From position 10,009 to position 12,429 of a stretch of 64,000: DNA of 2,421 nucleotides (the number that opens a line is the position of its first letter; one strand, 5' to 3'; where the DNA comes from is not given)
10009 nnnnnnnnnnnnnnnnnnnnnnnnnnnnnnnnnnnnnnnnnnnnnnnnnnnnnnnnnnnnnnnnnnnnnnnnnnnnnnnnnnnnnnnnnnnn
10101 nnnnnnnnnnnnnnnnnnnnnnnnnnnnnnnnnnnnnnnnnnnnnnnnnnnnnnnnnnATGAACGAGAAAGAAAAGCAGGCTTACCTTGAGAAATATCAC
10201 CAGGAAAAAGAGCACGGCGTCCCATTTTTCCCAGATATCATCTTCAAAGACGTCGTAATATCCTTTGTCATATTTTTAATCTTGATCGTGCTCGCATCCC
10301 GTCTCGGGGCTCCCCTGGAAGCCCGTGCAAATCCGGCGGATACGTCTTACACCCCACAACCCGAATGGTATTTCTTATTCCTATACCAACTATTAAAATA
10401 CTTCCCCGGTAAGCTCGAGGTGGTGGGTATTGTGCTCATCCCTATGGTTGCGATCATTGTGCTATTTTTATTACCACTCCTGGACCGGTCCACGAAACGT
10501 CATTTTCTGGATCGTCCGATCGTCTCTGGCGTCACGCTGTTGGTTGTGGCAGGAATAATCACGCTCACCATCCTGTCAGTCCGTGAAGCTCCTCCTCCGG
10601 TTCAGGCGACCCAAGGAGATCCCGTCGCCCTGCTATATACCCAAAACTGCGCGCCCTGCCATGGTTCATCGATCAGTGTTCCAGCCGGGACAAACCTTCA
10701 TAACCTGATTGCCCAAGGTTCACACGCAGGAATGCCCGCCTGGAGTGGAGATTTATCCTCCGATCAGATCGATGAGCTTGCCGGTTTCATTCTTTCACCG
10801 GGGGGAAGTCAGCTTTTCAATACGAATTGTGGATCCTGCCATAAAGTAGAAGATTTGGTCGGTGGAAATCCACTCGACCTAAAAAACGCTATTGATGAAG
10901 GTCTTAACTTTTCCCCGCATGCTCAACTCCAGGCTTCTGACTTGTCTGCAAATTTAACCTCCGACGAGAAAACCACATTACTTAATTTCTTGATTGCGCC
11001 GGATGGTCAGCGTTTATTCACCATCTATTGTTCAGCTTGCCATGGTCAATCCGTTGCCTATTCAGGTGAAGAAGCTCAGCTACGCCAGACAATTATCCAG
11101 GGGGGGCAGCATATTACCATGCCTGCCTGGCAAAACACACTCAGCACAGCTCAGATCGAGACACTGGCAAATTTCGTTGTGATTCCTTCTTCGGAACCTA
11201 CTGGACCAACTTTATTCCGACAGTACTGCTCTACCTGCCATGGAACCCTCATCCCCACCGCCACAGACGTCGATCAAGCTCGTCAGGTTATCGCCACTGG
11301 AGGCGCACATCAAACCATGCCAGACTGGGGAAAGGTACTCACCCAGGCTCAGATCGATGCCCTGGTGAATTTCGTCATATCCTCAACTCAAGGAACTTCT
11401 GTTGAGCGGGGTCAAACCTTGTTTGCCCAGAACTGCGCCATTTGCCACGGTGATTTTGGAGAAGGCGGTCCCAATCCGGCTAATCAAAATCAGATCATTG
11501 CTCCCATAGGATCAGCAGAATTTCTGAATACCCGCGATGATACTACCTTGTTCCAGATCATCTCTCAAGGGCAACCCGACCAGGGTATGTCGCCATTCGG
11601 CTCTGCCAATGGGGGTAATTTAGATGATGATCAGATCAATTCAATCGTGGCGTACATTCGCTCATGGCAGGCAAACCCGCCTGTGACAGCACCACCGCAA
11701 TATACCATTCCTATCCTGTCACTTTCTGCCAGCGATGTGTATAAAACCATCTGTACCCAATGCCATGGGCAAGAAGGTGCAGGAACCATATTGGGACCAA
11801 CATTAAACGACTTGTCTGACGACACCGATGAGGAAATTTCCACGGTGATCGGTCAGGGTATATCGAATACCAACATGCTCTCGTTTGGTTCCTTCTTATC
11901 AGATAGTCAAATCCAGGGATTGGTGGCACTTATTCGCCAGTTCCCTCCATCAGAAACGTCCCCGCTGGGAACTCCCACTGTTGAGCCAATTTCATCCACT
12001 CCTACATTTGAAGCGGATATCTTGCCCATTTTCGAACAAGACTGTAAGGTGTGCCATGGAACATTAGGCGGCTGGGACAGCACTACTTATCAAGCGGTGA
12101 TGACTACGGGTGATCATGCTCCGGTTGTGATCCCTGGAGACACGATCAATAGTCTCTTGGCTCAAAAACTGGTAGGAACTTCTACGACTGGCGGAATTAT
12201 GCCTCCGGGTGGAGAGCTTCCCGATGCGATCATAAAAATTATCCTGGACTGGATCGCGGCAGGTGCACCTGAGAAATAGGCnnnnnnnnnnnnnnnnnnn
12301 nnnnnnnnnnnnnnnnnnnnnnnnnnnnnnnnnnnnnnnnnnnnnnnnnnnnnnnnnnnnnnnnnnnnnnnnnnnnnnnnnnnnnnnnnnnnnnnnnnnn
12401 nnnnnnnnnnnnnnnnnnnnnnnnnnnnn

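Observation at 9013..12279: Rieske/cytochrome b complex whose subunit IV is fused to seven cytochrome c domains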

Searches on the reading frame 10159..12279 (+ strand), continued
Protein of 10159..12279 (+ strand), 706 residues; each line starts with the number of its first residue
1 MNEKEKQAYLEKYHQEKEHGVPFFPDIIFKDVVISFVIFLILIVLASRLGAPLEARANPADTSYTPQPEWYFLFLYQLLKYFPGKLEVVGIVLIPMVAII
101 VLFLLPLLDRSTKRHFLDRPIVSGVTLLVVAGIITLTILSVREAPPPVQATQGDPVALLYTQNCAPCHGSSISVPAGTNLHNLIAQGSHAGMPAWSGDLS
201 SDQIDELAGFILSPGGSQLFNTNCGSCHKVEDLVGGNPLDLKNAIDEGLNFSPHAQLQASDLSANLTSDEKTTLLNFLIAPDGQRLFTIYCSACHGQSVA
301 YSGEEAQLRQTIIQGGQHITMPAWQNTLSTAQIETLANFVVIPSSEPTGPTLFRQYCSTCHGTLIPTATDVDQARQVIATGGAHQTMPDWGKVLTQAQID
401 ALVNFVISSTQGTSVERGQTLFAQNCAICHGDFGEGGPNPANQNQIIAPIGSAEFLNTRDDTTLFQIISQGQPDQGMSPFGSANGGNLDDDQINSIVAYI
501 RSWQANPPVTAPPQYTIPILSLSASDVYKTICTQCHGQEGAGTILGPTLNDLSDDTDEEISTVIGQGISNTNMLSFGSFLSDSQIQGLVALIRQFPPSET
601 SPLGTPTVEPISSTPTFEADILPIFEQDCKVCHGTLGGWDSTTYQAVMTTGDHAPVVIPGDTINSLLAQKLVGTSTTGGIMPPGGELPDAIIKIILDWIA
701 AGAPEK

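Call 41: fold_search(model_id=the predicted structure, library=pdb)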
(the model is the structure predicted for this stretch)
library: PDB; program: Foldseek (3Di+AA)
matches with E <= 10: 211; with E <= 0.001: 2
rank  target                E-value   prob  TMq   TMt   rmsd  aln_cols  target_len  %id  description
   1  6h5l_B                7.8e-04  1.00  0.11  0.31  14.2       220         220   20  Kuenenia stuttgartiensis reducing HAO-like protein complex Kustc0457/Kustc0458 (released 2019-04-10)
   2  6adq_C                8.1e-04  1.00  0.10  0.28  15.7       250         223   19  Respiratory Complex CIII2CIV2SOD2 from Mycobacterium smegmatis (released 2018-11-14)
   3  3mk7_C                3.4e-03  1.00  0.11  0.22   9.8       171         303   23  The structure of CBB3 cytochrome oxidase (released 2010-08-04)
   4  8smr_G                8.8e-03  1.00  0.11  0.22   9.7       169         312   23  cytochrome bc1-cbb3 supercomplex from Pseudomonas aeruginosa (released 2023-10-11)
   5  8gy2_B                9.6e-03  0.96  0.11  0.17  22.8       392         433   15  Cryo-EM Structure of Membrane-Bound Alcohol Dehydrogenase from Gluconobacter oxydans (released 2023-08-02)
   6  6xkw_p                1.1e-02  1.00  0.10  0.25   8.8       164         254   22  R. capsulatus CIII2CIV bipartite super-complex (SC-2A) with CcoH/cy (released 2020-12-30)
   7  8jej_C                1.1e-02  0.90  0.10  0.16  22.9       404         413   18  Cryo-EM Structure of Na-dithionite Reduced Membrane-bound Fructose Dehydrogenase from Gluconobacter japonicus (released 2023-10-25)
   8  7o38                  1.3e-02  1.00  0.10  0.79   1.9        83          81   24  cytochrome C kustc0562 from Kuenenia stuttgartiensis (released 2021-10-13)
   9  7c90_D                1.4e-02  1.00  0.11  0.44   5.9       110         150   25  Crystal structure of Cytochrome CL from the marine methylotrophic bacterium Methylophaga aminisulfidivorans MPT (Ma-Cy (released 2020-07-22)
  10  7c90_A                1.6e-02  1.00  0.11  0.46   5.6       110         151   26  Crystal structure of Cytochrome CL from the marine methylotrophic bacterium Methylophaga aminisulfidivorans MPT (Ma-Cy (released 2020-07-22)
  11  6hwh_i                1.9e-02  1.00  0.10  0.39  11.6       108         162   28  Structure of a functional obligate respiratory supercomplex from Mycobacterium smegmatis (released 2018-11-07)
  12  7c90_C                2.0e-02  1.00  0.10  0.45   4.6        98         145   26  Crystal structure of Cytochrome CL from the marine methylotrophic bacterium Methylophaga aminisulfidivorans MPT (Ma-Cy (released 2020-07-22)
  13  7e1v_O                2.1e-02  0.99  0.09  0.28  15.1       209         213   24  Cryo-EM structure of apo hybrid respiratory supercomplex consisting of Mycobacterium tuberculosis complexIII and Mycob (released 2021-10-13)
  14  9jqa_C                2.2e-02  0.99  0.10  0.24  14.7       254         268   20  Cryo-EM Structure of Fructose Dehydrogenase Variant from Gluconobacter japonicus Truncating Heme 1c and C-Terminal Hyd (released 2025-08-06)
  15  7e1w_O                2.3e-02  0.95  0.10  0.27  15.9       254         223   19  Cryo-EM structure of hybrid respiratory supercomplex consisting of Mycobacterium tuberculosis complexIII and Mycobacte (released 2021-10-27)
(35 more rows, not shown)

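Call 59: find_encoding_contigs(protein=P0092, flank=10000, max_places=1)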
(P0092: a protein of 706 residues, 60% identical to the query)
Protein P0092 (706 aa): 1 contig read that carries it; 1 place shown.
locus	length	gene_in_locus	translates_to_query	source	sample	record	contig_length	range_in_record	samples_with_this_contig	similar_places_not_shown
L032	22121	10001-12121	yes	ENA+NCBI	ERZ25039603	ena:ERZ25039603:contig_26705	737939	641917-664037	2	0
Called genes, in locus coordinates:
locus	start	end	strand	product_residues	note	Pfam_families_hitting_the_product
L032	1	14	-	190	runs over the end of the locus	PF00578:AhpC-TSA, PF08534:Redoxin, PF00085:Thioredoxin (weak), PF13905:Thioredoxin_8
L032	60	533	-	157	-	PF03918:CcmH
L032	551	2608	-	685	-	PF01578:Cytochrom_C_asm, PF16327:CcmF_C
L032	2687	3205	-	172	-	PF03100:CcmE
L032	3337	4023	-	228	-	PF00072:Response_reg, PF00196:GerE, PF08281:Sigma70_r4_2 (weak), PF13384:HTH_23 (weak)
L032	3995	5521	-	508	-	PF07730:HisKA_3, PF02518:HATPase_c, PF13581:HATPase_c_2 (weak)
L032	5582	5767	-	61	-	-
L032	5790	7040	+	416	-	PF09699:Paired_CXXCH_1 (faint), PF14522:Cytochrome_C7 (faint), PF14537:Cytochrom_c3_2 (faint), PF13435:Cytochrome_C554 (faint)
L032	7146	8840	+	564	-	PF03264:Cytochrom_NNT, PF14537:Cytochrom_c3_2 (faint)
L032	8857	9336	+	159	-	PF00355:Rieske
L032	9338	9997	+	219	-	PF00033:Cytochrome_B, PF13631:Cytochrom_B_N_2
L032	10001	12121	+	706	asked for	PF00032:Cytochrom_B_C, PF13442:Cytochrome_CBB3, PF14495:Cytochrom_C550 (faint), PF13442:Cytochrome_CBB3, PF00034:Cytochrom_C, PF13442:Cytochrome_CBB3, PF00034:Cytochrom_C (weak), PF13442:Cytochrome_CBB3, +2 more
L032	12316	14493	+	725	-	PF02085:Cytochrom_CIII (faint), PF14537:Cytochrom_c3_2 (faint), PF14522:Cytochrome_C7 (faint)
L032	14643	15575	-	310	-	PF13240:Zn_Ribbon_1 (weak), PF13248:Zn_ribbon_3 (weak)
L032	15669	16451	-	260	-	PF13555:AAA_29 (faint), PF00005:ABC_tran, PF13304:AAA_21 (faint)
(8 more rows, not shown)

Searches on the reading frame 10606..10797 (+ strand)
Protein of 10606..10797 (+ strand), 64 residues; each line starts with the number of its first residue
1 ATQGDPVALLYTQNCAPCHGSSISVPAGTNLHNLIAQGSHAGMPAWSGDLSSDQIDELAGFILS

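Call 64: search_protein_families(library=pfam, proteins=[window:10606-10797:+], max_evalue=0.01)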
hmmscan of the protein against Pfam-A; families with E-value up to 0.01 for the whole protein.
seq(64 aa): 2 families
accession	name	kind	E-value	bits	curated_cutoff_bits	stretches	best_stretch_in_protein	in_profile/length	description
PF13442.11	Cytochrome_CBB3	-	2.4e-09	37.8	27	1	7-62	6-68/68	Cytochrome C oxidase, cbb3-type, subunit III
PF00034.26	Cytochrom_C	-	0.002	19.8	21.3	0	9-34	6-33/90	Cytochrome c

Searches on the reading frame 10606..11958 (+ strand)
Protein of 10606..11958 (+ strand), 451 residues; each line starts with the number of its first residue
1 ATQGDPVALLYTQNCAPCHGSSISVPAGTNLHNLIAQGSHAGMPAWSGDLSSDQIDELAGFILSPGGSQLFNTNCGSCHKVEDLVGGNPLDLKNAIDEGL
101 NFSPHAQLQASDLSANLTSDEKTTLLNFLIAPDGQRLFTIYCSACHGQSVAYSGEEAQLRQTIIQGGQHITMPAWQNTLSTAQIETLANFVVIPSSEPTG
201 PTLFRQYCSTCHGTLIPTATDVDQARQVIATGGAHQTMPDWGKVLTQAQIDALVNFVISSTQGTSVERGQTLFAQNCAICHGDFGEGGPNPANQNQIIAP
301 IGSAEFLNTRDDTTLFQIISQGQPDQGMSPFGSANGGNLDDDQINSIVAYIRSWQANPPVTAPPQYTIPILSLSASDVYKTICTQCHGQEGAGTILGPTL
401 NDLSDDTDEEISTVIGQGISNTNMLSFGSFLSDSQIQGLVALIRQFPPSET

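Call 76: predict_structure(alignment_id=A3)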
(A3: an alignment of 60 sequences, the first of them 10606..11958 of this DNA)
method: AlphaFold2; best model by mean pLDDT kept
length: 451 residues; sequences in the alignment: 60
mean_pLDDT: 82.8   pTM: 0.47
mean pLDDT of the five models: 82.8, 80.9, 80.9, 76.7, 75.9
residues with pLDDT >= 90: 127; 70-90: 272; 50-70: 50; < 50: 2
segments of 3 or more residues with pLDDT < 50: none
pLDDT, mean of each block of 10 residues (from residue 1): 67 85 69 73 77 79 81 84 72 84 81 69 81 72 72 84 77 87 96 92 89 78 93 74 79 83 80 94 90 81 92 90 87 89 87 90 66 87 90 88 90 91 82 92 87 61
secondary structure, 60 per line:
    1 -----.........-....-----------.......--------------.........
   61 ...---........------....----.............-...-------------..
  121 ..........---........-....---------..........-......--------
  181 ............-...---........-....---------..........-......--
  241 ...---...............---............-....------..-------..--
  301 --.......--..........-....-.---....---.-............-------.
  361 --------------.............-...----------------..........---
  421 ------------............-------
elements in order: H6-14 H16-19 H31-37 H52-63 H67-74 H81-84 H89-101 H119-130 H134-141 H143-146 H156-165 E167-172 H181-192 H200-207 H209-212 H222-231 E233-238 H247-261 H265-276 H278-281 H304-309 H312-321 H341-352 H375-387 H408-417 H433-444

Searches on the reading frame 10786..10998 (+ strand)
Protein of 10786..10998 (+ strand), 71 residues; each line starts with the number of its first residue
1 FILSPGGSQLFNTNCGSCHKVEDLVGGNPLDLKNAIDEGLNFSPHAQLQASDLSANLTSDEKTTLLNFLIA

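Call 64: search_protein_families(library=pfam, proteins=[window:10786-10998:+], max_evalue=0.01)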
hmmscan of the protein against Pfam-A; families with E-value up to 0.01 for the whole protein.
seq(71 aa): 2 families
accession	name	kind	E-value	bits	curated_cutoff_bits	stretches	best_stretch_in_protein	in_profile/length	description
PF00034.26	Cytochrom_C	-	5e-05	25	21.3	1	7-61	4-59/90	Cytochrome c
PF13442.11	Cytochrome_CBB3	-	0.0014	19.4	27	1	7-31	6-28/68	Cytochrome C oxidase, cbb3-type, subunit III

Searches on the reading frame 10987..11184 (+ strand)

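Call 64: search_protein_families(library=pfam, proteins=[window:10987-11184:+], max_evalue=0.01)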
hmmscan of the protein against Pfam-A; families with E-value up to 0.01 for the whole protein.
seq(66 aa): 2 families
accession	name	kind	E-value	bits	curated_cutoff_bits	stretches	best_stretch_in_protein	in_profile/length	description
PF13442.11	Cytochrome_CBB3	-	9.6e-10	39.1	27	1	5-64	4-68/68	Cytochrome C oxidase, cbb3-type, subunit III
PF00034.26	Cytochrom_C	-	0.0011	20.7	21.3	0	6-24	3-21/90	Cytochrome c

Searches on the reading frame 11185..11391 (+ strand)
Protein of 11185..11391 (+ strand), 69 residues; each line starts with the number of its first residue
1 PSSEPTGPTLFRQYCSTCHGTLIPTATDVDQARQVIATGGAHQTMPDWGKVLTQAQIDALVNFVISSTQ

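Call 64: search_protein_families(library=pfam, proteins=[window:11185-11391:+], max_evalue=0.01)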
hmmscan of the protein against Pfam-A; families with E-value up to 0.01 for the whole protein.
seq(69 aa): 2 families
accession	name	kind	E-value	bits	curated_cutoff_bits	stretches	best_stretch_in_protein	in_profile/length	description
PF13442.11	Cytochrome_CBB3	-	1.3e-09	38.7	27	1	6-64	5-68/68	Cytochrome C oxidase, cbb3-type, subunit III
PF00034.26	Cytochrom_C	-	0.0004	22.1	21.3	0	40-65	59-87/90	Cytochrome c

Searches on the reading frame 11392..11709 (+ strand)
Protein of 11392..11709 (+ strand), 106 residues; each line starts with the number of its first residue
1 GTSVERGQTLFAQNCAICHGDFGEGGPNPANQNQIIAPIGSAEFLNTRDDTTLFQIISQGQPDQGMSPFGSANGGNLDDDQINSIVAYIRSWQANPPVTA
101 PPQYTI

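Call 64: search_protein_families(library=pfam, proteins=[window:11392-11709:+], max_evalue=0.01)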
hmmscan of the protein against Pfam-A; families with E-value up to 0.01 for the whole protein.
seq(106 aa): 2 families
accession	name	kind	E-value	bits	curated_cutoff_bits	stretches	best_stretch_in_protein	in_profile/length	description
PF00034.26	Cytochrom_C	-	3.7e-13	51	21.3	1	4-91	1-88/90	Cytochrome c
PF13442.11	Cytochrome_CBB3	-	5.3e-13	49.5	27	1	4-89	3-68/68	Cytochrome C oxidase, cbb3-type, subunit III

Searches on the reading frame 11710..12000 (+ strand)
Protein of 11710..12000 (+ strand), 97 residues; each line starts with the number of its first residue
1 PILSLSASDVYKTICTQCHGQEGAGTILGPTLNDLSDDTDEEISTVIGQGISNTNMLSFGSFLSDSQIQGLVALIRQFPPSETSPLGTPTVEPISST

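Call 64: search_protein_families(library=pfam, proteins=[window:11710-12000:+], max_evalue=0.01)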
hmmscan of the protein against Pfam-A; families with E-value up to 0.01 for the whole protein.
seq(97 aa): 2 families
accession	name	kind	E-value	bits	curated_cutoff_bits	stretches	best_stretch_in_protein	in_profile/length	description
PF13442.11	Cytochrome_CBB3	-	3e-10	40.7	27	1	9-73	8-66/68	Cytochrome C oxidase, cbb3-type, subunit III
PF00034.26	Cytochrom_C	-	3.4e-06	28.7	21.3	1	9-77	6-88/90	Cytochrome c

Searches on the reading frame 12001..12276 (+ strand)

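Call 64: search_protein_families(library=pfam, proteins=[window:12001-12276:+], max_evalue=0.01)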
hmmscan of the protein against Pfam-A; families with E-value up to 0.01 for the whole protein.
seq(92 aa): 2 families
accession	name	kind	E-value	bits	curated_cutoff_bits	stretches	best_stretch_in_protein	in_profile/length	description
PF07635.16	PSCyt1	-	0.00098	20.1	22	1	15-70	1-58/59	Planctomycete cytochrome C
PF13442.11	Cytochrome_CBB3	-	0.0019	19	27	1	10-85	9-68/68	Cytochrome C oxidase, cbb3-type, subunit III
